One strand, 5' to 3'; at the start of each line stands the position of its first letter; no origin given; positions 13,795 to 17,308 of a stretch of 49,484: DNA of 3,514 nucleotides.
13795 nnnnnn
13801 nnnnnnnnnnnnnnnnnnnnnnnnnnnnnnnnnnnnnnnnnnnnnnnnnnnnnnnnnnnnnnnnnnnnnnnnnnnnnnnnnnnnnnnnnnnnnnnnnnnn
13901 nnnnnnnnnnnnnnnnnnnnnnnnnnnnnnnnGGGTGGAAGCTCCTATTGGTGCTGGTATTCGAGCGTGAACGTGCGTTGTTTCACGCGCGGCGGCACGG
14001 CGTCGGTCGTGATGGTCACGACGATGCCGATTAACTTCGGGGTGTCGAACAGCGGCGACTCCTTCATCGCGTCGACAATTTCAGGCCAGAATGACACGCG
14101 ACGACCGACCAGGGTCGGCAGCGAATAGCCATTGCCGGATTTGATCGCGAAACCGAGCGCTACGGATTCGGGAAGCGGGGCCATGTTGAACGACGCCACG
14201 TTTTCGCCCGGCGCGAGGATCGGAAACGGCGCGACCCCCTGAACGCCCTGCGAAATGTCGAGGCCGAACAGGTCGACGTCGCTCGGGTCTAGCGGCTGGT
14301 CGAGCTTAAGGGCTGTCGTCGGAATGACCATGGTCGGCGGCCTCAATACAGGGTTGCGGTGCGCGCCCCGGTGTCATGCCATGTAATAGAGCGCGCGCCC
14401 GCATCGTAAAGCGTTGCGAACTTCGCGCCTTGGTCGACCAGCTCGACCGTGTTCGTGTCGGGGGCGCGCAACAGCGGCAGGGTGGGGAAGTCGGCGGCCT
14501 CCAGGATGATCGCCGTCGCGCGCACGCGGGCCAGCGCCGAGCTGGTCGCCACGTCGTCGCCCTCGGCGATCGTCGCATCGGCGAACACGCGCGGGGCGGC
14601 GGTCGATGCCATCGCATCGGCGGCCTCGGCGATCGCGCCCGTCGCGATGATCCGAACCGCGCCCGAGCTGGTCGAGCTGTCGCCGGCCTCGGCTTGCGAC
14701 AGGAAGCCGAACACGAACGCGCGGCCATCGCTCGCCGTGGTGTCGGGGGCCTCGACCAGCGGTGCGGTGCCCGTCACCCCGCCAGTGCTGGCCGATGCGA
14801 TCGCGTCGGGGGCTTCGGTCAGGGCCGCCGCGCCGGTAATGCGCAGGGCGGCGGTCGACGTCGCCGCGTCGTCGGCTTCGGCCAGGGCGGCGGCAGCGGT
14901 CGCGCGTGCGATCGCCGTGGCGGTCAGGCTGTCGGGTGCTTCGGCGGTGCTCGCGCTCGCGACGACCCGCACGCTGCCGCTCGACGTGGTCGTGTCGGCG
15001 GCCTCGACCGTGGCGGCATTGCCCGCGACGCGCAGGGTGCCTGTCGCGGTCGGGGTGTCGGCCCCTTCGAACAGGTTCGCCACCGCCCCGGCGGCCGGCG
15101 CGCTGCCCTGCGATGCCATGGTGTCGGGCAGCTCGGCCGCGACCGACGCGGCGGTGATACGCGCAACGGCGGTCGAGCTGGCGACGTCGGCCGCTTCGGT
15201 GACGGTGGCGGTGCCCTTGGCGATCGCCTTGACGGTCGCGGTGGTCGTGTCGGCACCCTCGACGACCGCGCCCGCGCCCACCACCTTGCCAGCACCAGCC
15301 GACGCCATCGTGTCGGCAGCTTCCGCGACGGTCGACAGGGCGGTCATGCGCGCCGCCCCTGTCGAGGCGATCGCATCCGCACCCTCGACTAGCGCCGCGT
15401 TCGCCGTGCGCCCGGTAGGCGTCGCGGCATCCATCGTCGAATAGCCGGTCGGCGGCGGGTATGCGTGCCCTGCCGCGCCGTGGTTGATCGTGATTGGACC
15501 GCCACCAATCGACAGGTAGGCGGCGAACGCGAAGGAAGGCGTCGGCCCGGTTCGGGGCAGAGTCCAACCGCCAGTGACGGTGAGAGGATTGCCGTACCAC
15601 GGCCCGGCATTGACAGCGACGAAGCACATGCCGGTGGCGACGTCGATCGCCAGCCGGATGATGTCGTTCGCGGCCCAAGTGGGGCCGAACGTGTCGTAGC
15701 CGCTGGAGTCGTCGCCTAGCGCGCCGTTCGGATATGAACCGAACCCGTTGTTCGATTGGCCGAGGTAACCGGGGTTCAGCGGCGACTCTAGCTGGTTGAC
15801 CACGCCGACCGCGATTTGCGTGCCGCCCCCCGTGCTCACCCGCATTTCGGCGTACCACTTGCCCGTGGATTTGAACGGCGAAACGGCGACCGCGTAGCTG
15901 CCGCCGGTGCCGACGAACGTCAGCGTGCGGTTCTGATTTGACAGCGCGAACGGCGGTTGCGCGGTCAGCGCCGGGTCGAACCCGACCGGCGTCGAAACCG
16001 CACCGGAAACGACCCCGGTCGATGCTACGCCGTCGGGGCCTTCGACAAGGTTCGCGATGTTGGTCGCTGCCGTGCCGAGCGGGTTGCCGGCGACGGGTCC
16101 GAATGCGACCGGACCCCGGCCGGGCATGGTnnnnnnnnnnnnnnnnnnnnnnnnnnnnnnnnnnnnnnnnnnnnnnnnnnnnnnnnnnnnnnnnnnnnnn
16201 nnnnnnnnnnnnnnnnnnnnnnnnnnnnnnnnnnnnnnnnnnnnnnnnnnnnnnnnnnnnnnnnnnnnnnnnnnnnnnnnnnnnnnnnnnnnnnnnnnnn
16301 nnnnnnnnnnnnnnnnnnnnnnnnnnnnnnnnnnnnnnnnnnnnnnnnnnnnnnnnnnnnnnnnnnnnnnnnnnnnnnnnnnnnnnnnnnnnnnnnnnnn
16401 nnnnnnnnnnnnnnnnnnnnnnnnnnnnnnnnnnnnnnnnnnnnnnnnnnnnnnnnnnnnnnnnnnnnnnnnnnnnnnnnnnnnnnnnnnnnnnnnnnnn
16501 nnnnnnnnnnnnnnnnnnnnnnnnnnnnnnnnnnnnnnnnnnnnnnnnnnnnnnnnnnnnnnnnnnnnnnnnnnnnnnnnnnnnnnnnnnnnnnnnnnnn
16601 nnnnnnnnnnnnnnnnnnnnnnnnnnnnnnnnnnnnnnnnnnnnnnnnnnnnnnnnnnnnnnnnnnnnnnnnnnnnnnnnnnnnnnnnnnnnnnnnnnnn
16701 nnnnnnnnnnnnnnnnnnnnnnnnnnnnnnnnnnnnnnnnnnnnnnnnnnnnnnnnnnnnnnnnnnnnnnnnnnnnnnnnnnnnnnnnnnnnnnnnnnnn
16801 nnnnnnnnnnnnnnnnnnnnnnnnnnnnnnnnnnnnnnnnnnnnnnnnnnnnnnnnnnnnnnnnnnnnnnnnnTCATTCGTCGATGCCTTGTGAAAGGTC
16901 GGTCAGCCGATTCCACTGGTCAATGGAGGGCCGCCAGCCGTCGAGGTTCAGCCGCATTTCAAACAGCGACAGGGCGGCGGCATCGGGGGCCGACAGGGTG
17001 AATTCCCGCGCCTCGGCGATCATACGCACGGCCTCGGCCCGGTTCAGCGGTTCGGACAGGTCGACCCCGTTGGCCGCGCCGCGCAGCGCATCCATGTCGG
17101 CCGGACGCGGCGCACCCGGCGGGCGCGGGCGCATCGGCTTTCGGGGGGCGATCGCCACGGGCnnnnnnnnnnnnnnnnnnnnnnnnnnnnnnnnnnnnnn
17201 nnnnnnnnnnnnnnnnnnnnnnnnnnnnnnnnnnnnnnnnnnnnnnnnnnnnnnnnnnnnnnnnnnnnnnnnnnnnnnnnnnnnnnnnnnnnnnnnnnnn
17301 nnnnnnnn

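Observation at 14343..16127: SPRY-domain protein carrying about 15 tandem 21-residue xE[AG]xD repeats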

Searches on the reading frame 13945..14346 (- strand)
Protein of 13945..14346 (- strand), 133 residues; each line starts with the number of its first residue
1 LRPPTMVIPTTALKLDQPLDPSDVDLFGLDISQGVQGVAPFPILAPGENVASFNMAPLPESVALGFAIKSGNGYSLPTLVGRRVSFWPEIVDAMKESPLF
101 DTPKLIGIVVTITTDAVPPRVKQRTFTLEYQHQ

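Call 9: search_protein_families(library=phrogs, proteins=[window:13945-14346:-], max_evalue=0.001)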
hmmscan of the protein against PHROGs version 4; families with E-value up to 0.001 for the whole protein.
window:13945-14346:- (133 aa): 0 families

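Call 10: search_protein_families(library=pfam, proteins=[window:13945-14346:-], max_evalue=0.001)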
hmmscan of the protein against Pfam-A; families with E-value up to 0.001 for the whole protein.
window:13945-14346:- (133 aa): 0 families

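Call 90: search_solved_structures(query=window:13945-14346:-, max_evalue=5)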
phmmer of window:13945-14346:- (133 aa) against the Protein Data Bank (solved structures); distinct sequences matched with E-value up to 5: 0.

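Call 95: search_protein_families(library=ncbifam, proteins=[window:13945-14346:-], max_evalue=0.01)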
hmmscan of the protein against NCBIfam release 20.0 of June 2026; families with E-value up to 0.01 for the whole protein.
window:13945-14346:- (133 aa): 0 families
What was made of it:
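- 13945..14346 (-): 133-aa cassette gene whose start overlaps the stop of the 594-aa ORF. Unknown function; could be a chaperone or accessory protein (inferred). No family or PDB hits (calls 9, 10, 90, 95).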

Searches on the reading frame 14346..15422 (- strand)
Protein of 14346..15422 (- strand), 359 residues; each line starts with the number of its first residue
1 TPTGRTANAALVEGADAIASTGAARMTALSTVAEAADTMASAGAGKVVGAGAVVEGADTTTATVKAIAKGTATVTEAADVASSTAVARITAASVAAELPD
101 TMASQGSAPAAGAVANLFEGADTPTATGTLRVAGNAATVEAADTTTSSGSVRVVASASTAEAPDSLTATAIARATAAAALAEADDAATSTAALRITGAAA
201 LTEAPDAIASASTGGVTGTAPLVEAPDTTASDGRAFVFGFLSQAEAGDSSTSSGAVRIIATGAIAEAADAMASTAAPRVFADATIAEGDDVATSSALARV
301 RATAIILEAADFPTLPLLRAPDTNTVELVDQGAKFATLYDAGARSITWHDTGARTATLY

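Call 84: predict_structure(alignment_id=A5)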
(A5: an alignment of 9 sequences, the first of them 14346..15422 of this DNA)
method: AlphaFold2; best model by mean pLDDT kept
length: 359 residues; sequences in the alignment: 9
mean_pLDDT: 44.8   pTM: 0.38
mean pLDDT of the five models: 44.8, 40.2, 38.8, 38.6, 36.4
residues with pLDDT >= 90: 0; 70-90: 0; 50-70: 73; < 50: 286
segments of 3 or more residues with pLDDT < 50: 1-28, 33-48, 59-66, 77-88, 100-113, 122-131, 133-137, 143-156, 160-173, 175-179, 185-193, 196-257, 259-277, 290-296, 307-309, 311-337, 343-359
pLDDT, mean of each block of 10 residues (from residue 1): 34 40 46 46 45 50 47 50 45 52 41 51 44 50 44 48 41 46 46 48 43 41 41 38 39 44 43 45 51 44 50 38 44 48 47 47
secondary structure, 60 per line:
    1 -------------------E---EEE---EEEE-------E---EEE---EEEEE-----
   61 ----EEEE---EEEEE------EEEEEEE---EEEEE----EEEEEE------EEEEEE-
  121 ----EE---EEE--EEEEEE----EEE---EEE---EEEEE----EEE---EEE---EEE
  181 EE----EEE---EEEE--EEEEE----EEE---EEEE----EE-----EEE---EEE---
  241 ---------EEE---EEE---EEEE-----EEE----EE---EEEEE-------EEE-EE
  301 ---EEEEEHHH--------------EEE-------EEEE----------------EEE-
elements in order: E24-26 E30-33 E45-47 E51-55 E65-68 E72-76 E83-89 E93-97 E102-107 E114-119 E130-132 E135-140 E145-147 E151-153 E157-161 E166-168 E172-174 E178-182 E187-189 E193-196 E199-203 E208-210 E214-217 E229-231 E235-237 E250-252 E256-258 E262-265 E271-273 E283-287 E295-297 E304-308 E326-328 E336-339 E356-358
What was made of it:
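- On Beta-solenoid (one rung per repeat): The repeat-only model has pLDDT 45 (call 84).
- Tried and rejected: The repeat-only structure model was too poor (pLDDT 45) to use for fold search (call 84).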

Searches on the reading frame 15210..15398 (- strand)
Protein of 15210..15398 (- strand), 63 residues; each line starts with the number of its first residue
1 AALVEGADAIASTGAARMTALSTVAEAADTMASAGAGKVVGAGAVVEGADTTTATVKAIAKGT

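Call 33: find_homologous_proteins(query=A2, max_evalue=0.001)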
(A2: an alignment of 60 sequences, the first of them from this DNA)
Query A2 (60 sequences) (63 aa, profile of the alignment): 3 proteins with E <= 0.001 among 8000 candidates.
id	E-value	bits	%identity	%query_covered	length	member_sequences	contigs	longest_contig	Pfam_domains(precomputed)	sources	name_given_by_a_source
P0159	9.9e-13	66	29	81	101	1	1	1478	-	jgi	jgi:hypothetical protein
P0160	1.9e-7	49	36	92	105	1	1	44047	-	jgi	jgi:ammonia channel protein AmtB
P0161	2.0e-4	39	38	54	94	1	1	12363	-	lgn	-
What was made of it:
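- Tried and rejected: A profile of three concatenated units against the 5.8-billion-protein index returned only three short, irrelevant hits, because word-based candidate selection fails on this low-complexity query (call 33).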

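Call 102: search_solved_structures(query=A2, max_evalue=1, show_alignments=2)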
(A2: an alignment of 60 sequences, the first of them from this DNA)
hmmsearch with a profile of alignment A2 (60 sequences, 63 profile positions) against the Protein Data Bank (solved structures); distinct sequences matched with E-value up to 1: 0.
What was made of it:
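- On Beta-solenoid (one rung per repeat): No PDB sequence match (call 102).
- Closest known: Classical periodic beta fibre shafts: adenovirus/reovirus triple beta-spiral. Different: No sequence match to any PDB chain (call 102).
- The repeat has no match among solved structures (call 102).
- Tried and rejected: The repeat profile found no hit in the PDB (call 102).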

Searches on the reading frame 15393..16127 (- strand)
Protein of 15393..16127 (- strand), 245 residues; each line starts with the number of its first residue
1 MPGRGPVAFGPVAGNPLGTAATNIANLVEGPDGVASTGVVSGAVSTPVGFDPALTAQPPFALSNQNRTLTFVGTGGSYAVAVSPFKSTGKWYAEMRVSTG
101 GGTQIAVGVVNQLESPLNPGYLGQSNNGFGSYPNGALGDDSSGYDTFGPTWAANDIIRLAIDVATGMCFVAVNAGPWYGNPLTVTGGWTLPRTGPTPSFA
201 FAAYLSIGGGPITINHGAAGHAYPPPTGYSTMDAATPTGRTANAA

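Call 20: search_solved_structures(query=window:15393-16127:-, max_evalue=10, show_alignments=0)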
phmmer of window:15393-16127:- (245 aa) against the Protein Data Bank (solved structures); distinct sequences matched with E-value up to 10: 4.
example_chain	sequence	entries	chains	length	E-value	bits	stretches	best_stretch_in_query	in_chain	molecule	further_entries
6kim_A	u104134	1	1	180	0.0095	19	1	87-172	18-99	Ryanodine receptor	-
5jia_A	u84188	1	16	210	0.089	15.9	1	87-174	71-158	Ran-binding protein 10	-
1q3j_A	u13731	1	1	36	0.65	13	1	126-154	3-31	ALO3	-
6kgx_XH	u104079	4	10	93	1.3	12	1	56-110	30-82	LC | Phycobilisome 7.8 kDa linker polypeptide, allophycocyanin-associated, core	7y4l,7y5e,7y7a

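Call 26: search_protein_representatives(protein=window:15393-16127:-)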
Query: 245 residues. Proteins with E-value up to 0.001 (for the whole library): 296; up to 1e-10: 11; up to 1e-30: 1. The best 150 are listed.
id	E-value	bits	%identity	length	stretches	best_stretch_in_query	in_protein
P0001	5.0e-155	531.2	100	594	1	1-245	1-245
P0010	8.7e-24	101.1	32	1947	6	60-231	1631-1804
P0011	2.1e-20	90.1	34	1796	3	62-243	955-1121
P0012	1.4e-19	87.4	40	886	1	48-236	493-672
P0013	5.7e-19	85.4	32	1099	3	47-241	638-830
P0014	1.0e-17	81.2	31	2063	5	39-241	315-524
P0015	3.6e-14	69.6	32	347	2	86-241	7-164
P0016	5.0e-13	65.9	31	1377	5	30-237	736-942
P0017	1.1e-11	61.5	39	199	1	48-230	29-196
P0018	2.2e-11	60.5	32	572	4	76-235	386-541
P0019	4.3e-11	59.6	33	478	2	62-236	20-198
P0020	1.2e-10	58.1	38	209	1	44-231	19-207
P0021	1.8e-10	57.5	34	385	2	54-190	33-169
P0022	2.0e-10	57.3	30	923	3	59-238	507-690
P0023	1.1e-09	54.9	31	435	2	31-230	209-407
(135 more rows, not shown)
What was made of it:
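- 15420..15986 (-): SPRY domain (aa ~48-236), apparently inserted between unit 0 and unit 1. 296 relatives (call 26).
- On SPRY domain (Pfam PF00622; B30.2 when preceded by PRY): 296 relatives at E<=1e-3 (call 26).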

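Call 28: search_protein_families(library=pfam, alignment_id=A1, max_evalue=0.01)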
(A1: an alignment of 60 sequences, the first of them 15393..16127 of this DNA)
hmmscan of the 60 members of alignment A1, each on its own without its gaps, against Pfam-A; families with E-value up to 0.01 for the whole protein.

A. member 1, window:15393-16127:- (245 aa): 0 families

B. families by the number of members that match (of 60 scanned): 4 families
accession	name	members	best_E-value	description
PF00622.36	SPRY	48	2.7e-19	SPRY domain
PF11954.13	DUF3471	1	0.0018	Domain of unknown function (DUF3471)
PF17965.7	MucBP_2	1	0.003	Mucin binding domain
PF24517.2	CBM96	1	0.0076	Carbohydrate-binding module family 96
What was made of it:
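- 15420..15986 (-): 48 of 60 relatives hit PF00622 (call 28).
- On SPRY domain (Pfam PF00622; B30.2 when preceded by PRY): 48 of 60 aligned relatives hit PF00622, best E=2.7e-19 (call 28).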

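Call 29: search_solved_structures(query=A1, max_evalue=0.001, show_alignments=1)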
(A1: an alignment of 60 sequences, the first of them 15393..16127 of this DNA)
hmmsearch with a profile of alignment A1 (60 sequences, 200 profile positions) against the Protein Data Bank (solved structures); distinct sequences matched with E-value up to 0.001: 90 (the best 60 are shown).
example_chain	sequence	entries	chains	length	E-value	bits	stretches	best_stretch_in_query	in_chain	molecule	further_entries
5jia_A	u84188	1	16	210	4e-26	95.3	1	14-189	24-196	Ran-binding protein 10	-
5ji7_A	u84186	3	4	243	3.6e-25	92.2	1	14-189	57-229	Ran-binding protein 9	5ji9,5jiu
9soc_A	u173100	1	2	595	5.4e-25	91.7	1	14-189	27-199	Ran-binding protein 10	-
7nsc_A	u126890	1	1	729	2.2e-24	89.7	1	15-189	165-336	Ran-binding protein 9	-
4xw3_A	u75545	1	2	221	6e-21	78.4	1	12-198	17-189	ATP-dependent RNA helicase DDX1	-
7b2s_A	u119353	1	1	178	1.1e-20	77.6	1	17-182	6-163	E3 ubiquitin-protein ligase TRIM9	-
7qs5_A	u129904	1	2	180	4.4e-20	75.6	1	16-182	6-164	Tripartite motif-containing protein 67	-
8okx_B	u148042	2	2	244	3.6e-15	59.6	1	18-144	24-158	SPRY domain-containing SOCS box protein 3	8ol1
6kim_A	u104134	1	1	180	1.3e-14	57.7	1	53-177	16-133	Ryanodine receptor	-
4x8p_A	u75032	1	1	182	1.8e-14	57.3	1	23-183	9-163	Set1/Ash2 histone methyltransferase complex subunit ASH2,Set1/Ash2 histone methyltransfera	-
4x8n_A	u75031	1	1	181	1.9e-14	57.2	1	23-183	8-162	Set1/Ash2 histone methyltransferase complex subunit ASH2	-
6e2h_D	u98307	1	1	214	3.3e-14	56.4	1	23-183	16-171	Set1/Ash2 histone methyltransferase complex subunit ASH2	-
5f6k_A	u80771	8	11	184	3.7e-14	56.3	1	23-183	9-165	Set1/Ash2 histone methyltransferase complex subunit ASH2,Set1/Ash2 histone methyltransfera | Set1/Ash2 histone methyltransferase complex subunit ASH2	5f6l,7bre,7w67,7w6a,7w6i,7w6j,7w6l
3toj_A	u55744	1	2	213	5.2e-14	55.8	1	23-183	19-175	Set1/Ash2 histone methyltransferase complex subunit ASH2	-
3j8h_A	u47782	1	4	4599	4.9e-13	52.6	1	54-145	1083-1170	Ryanodine receptor 1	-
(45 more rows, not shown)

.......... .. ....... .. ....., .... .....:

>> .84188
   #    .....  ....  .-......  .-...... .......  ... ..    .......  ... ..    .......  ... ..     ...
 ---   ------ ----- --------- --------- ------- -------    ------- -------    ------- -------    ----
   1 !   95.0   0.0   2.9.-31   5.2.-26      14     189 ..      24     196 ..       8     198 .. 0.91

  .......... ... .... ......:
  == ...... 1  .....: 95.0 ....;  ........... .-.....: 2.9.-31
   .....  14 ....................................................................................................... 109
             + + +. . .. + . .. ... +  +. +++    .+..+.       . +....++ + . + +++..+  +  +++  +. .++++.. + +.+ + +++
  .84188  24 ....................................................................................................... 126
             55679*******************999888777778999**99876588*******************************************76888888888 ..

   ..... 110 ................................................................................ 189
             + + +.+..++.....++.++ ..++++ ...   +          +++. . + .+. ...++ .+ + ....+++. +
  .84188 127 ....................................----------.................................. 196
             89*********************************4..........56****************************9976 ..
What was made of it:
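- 15420..15986 (-): Profile against PDB RanBP10 SPRY E=4e-26 (call 29).
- On SPRY domain (Pfam PF00622; B30.2 when preceded by PRY): The family profile hits RanBP10/9, DDX1, TRIM9/67, SPSB3, Ash2L and RyR SPRY structures, from 4e-26 down (call 29).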

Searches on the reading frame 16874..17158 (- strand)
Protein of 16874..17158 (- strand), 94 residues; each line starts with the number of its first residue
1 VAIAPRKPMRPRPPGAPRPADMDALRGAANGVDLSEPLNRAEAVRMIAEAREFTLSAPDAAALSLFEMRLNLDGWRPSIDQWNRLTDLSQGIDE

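Call 9: search_protein_families(library=phrogs, proteins=[window:16874-17158:-], max_evalue=0.001)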
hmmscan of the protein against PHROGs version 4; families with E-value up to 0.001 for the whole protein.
window:16874-17158:- (94 aa): 0 families

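Call 10: search_protein_families(library=pfam, proteins=[window:16874-17158:-], max_evalue=0.001)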
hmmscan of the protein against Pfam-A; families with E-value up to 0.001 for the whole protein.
window:16874-17158:- (94 aa): 0 families

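Call 95: search_protein_families(library=ncbifam, proteins=[window:16874-17158:-], max_evalue=0.01)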
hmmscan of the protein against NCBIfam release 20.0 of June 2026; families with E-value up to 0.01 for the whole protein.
window:16874-17158:- (94 aa): 0 families
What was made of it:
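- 16874..17158 (-): 94-aa cassette gene, unknown function. No family hits (calls 9, 10, 95).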
